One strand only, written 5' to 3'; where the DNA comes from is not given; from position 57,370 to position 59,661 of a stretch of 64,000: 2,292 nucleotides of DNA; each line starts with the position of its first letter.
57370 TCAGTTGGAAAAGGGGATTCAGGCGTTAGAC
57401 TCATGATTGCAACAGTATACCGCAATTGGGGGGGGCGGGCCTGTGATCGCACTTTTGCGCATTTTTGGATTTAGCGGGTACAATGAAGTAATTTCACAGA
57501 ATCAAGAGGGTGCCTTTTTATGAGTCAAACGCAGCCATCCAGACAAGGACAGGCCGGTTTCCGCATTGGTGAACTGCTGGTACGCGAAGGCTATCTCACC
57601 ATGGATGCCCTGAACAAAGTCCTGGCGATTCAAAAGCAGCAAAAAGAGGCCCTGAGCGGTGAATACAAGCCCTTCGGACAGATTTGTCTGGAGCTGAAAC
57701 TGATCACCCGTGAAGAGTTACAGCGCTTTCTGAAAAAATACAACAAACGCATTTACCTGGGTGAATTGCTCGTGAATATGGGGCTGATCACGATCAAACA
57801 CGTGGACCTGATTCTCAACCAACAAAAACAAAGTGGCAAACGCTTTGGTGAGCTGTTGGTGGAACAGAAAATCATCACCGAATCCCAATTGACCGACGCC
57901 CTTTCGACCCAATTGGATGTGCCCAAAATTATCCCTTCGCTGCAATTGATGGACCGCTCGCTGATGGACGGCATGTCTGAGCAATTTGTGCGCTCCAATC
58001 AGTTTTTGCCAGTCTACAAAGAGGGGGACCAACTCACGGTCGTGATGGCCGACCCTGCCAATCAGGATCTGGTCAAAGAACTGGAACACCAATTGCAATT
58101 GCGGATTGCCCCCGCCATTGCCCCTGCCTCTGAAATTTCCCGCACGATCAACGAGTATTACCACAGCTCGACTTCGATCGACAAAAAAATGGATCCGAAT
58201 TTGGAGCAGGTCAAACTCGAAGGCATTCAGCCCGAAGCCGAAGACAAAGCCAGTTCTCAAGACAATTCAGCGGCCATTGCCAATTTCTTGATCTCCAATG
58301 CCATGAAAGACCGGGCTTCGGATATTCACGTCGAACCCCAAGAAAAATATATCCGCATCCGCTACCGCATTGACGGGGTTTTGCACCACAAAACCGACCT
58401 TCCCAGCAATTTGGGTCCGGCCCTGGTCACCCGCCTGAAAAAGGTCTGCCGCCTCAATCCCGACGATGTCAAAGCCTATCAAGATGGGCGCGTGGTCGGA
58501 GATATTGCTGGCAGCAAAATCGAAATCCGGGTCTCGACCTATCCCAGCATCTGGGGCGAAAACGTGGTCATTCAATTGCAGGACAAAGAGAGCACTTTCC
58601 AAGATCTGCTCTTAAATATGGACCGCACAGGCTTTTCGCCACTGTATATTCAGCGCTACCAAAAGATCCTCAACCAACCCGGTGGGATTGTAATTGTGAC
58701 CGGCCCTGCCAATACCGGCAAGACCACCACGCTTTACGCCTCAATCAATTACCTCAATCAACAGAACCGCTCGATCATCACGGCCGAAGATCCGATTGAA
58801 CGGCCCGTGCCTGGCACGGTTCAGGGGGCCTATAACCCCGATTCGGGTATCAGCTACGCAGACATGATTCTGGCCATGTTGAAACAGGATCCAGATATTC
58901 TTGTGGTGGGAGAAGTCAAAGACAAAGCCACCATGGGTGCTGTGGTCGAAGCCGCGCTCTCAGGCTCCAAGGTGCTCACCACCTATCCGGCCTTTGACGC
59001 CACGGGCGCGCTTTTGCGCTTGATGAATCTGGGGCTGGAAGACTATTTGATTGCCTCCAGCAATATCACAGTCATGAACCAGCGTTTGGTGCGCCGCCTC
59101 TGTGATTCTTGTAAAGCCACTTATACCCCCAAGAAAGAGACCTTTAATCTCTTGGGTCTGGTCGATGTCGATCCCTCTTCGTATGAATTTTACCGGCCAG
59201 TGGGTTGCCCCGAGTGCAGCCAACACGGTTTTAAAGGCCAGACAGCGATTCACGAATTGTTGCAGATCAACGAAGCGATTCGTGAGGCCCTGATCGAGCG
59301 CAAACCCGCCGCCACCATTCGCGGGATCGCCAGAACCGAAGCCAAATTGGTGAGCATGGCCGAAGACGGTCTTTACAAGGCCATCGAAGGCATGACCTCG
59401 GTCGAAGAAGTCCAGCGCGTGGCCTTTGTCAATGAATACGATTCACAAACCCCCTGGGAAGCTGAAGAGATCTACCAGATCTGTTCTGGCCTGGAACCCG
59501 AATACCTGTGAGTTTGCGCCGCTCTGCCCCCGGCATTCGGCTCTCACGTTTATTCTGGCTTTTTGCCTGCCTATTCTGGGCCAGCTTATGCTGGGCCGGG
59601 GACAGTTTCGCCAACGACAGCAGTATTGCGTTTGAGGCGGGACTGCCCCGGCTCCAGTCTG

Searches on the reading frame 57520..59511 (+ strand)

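Call 21: search_protein_families(library=pfam, proteins=[window:57520-59511:+])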
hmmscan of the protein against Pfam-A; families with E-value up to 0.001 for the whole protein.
window:57520-59511:+ (663 aa): 2 families
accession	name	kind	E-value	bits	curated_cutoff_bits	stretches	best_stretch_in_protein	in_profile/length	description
PF00437.27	T2SSE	-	1.9e-92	310.3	24.9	1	254-633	12-370/370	Type II/IV secretion system protein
PF05157.20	MshEN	-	6.7e-18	64.9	23.1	1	143-218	12-88/90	MshEN domain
